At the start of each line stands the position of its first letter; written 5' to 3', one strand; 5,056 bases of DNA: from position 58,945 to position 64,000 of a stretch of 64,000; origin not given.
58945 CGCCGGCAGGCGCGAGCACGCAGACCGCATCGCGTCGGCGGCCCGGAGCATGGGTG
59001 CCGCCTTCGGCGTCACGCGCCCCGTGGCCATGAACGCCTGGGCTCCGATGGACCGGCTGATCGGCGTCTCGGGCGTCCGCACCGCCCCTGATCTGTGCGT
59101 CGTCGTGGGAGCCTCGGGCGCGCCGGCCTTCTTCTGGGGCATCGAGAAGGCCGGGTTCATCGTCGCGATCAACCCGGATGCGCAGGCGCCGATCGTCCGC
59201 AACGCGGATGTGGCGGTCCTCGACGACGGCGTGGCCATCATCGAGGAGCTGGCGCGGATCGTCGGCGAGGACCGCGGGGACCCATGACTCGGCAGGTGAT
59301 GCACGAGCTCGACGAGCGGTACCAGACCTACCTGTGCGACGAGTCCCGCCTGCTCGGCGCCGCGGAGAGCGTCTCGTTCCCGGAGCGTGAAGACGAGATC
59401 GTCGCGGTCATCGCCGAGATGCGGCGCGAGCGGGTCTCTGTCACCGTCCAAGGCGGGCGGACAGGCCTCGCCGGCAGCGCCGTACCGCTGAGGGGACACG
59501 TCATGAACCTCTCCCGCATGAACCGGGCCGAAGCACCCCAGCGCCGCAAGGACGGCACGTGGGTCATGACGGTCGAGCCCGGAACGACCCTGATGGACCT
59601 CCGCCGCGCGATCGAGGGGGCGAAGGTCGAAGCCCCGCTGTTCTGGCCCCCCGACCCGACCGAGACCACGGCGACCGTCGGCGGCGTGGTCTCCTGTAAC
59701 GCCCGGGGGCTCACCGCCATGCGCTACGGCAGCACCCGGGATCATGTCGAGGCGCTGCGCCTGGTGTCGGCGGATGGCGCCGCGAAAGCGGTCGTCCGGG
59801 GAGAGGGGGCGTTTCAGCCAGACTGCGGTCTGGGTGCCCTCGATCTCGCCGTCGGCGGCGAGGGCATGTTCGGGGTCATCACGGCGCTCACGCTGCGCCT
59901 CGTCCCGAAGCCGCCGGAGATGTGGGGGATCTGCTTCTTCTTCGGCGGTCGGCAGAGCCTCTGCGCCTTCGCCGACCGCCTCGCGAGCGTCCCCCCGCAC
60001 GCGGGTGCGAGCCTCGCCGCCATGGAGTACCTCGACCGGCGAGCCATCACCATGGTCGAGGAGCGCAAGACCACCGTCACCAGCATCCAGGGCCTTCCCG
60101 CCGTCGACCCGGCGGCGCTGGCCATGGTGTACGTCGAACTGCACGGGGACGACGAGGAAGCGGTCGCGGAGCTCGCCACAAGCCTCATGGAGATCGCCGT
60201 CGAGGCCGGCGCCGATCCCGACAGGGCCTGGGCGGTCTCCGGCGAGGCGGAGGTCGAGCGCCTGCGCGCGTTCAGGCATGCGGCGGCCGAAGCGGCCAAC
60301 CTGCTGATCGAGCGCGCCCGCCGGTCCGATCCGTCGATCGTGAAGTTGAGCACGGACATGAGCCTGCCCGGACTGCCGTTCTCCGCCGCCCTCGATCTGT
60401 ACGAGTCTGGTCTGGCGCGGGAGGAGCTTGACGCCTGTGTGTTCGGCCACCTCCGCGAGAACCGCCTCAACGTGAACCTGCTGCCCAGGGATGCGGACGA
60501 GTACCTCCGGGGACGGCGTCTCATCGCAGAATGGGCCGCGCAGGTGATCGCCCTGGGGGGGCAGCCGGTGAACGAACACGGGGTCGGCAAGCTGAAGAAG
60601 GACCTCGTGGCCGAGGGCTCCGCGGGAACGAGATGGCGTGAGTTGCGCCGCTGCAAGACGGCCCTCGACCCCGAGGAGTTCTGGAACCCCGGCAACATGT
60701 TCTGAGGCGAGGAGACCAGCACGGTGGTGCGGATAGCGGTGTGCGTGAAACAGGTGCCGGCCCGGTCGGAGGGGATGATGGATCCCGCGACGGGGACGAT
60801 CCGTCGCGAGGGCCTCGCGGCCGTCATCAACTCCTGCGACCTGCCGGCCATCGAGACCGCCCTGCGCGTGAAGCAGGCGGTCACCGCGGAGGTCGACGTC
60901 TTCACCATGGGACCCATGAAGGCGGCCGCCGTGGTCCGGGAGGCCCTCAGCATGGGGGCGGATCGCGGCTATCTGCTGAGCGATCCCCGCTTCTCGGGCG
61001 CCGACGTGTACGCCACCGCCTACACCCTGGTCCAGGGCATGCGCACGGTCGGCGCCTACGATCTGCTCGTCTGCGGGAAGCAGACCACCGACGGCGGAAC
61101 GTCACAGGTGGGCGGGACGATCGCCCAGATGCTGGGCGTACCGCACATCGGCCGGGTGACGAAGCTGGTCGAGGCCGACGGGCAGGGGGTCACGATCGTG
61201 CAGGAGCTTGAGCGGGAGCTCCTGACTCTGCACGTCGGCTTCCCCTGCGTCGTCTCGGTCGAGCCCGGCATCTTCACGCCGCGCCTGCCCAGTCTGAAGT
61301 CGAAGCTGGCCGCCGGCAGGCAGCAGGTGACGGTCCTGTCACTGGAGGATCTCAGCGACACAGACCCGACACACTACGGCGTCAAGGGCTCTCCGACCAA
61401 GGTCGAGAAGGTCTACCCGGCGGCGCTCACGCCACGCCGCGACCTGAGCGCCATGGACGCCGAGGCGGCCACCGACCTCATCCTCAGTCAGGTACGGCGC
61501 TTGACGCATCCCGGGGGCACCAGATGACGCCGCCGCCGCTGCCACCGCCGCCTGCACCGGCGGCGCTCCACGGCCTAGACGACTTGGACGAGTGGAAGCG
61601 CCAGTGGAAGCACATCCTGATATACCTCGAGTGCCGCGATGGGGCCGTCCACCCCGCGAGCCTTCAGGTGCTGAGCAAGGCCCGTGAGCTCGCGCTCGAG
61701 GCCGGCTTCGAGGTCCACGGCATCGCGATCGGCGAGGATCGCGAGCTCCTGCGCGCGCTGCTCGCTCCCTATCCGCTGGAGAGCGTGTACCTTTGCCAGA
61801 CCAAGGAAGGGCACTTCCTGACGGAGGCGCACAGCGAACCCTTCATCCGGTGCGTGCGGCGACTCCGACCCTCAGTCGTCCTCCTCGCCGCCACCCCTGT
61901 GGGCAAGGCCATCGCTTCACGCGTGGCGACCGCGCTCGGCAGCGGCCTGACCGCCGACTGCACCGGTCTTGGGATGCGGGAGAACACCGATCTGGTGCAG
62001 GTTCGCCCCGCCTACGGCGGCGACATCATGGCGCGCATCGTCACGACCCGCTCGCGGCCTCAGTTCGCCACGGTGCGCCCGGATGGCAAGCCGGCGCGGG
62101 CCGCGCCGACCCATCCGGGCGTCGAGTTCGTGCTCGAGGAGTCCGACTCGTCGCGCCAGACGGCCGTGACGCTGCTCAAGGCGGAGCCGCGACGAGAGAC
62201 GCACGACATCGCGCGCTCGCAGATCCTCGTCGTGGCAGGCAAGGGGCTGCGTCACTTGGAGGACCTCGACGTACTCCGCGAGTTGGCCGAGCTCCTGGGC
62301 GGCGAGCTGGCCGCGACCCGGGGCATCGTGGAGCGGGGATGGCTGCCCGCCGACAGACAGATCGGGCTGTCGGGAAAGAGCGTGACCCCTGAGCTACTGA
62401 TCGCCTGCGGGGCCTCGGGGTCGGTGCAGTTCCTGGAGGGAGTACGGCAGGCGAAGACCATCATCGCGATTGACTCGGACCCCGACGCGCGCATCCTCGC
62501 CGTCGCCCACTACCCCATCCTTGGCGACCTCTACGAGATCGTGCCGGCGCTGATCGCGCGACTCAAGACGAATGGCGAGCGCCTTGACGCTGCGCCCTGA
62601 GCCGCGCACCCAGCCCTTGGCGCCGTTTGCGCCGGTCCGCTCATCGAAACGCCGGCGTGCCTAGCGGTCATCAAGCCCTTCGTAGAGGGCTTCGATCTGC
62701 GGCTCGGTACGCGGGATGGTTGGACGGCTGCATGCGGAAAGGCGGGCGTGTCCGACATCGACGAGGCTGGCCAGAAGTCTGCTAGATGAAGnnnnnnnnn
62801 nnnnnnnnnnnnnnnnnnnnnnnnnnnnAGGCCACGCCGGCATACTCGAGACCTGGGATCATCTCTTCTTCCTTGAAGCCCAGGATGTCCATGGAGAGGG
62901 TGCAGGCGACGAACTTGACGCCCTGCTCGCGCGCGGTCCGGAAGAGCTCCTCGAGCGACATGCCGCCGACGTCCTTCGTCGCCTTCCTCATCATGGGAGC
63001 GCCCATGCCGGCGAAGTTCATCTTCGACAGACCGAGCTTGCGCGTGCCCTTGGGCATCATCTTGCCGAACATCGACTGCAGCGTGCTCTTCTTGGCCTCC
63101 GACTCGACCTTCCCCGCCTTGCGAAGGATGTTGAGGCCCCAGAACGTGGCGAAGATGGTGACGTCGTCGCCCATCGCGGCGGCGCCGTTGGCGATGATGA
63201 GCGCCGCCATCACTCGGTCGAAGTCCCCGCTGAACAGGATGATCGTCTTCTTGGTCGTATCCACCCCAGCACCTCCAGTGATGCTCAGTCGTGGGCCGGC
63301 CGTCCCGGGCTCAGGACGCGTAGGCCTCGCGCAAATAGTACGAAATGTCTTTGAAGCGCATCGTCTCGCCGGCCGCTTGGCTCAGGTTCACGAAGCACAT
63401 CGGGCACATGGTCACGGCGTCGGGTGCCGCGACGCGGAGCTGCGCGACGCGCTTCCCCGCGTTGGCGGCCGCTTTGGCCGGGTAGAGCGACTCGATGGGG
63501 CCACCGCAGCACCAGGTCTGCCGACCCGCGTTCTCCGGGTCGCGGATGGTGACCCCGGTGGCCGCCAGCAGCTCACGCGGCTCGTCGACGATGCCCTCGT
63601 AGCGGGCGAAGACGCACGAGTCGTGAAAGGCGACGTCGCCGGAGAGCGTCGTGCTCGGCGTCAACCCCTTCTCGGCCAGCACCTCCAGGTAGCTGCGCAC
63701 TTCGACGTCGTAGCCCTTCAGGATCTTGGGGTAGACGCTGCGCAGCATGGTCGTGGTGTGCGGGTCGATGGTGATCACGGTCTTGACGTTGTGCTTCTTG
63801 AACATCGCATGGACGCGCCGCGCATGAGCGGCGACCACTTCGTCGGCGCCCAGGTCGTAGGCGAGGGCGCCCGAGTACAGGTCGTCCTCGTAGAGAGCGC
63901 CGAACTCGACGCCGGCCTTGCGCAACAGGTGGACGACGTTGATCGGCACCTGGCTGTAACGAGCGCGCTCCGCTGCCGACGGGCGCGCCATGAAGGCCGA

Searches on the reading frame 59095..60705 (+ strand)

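Call 83: search_protein_families(library=pfam, proteins=[window:59095-60705:+], max_evalue=0.0001)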
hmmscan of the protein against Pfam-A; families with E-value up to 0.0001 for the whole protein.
window:59095-60705:+ (536 aa): 2 families
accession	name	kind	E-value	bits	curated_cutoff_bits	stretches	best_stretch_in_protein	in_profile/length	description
PF02913.24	FAD-oxidase_C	-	1.2e-27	97.7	21.2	1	298-534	21-247/248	FAD linked oxidases, C-terminal domain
PF01565.28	FAD_binding_4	-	7.6e-23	81.2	26.4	1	93-229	4-134/139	FAD binding domain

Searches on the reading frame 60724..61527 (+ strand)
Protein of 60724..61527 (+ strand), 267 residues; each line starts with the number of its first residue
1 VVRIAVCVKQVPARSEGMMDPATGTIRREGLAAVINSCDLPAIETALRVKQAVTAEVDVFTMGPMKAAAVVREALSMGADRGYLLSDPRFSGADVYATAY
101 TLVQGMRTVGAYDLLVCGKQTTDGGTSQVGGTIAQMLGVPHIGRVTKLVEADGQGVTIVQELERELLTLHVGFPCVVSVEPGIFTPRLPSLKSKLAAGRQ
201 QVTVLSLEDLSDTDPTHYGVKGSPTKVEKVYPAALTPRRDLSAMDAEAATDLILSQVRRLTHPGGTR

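Call 83: search_protein_families(library=pfam, proteins=[window:60724-61527:+], max_evalue=0.0001)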
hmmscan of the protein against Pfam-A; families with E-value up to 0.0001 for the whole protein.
window:60724-61527:+ (267 aa): 1 family
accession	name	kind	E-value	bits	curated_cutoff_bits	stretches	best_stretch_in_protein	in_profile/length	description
PF01012.27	ETF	-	7.1e-35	120.9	26.7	1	24-209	2-180/181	Electron transfer flavoprotein domain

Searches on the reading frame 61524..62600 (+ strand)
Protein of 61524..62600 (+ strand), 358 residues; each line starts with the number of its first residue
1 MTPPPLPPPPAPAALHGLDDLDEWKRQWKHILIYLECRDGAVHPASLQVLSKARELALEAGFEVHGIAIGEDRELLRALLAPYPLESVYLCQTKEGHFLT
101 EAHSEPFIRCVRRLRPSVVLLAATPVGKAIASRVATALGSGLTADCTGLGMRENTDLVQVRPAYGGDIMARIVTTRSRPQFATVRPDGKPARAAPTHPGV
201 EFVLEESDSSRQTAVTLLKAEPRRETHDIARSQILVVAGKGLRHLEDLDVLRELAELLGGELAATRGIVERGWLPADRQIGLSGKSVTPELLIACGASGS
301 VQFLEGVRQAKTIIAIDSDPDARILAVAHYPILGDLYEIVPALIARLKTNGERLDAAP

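Call 83: search_protein_families(library=pfam, proteins=[window:61524-62600:+], max_evalue=0.0001)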
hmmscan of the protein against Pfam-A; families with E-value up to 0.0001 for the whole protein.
window:61524-62600:+ (358 aa): 2 families
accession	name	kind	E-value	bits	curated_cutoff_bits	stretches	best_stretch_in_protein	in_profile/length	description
PF01012.27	ETF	-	2.2e-30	106.2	26.7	1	32-191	2-162/181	Electron transfer flavoprotein domain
PF00766.25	ETF_alpha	-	3.6e-27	94.6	27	1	228-308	1-81/81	Electron transfer flavoprotein FAD-binding domain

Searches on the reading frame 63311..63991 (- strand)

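Call 83: search_protein_families(library=pfam, proteins=[window:63311-63991:-], max_evalue=0.0001)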
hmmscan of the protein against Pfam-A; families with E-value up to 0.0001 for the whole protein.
window:63311-63991:- (226 aa): 1 family
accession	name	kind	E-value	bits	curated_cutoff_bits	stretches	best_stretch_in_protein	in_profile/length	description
PF02754.22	CCG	-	4.6e-13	49.5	20.6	1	120-203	1-84/85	Cysteine-rich domain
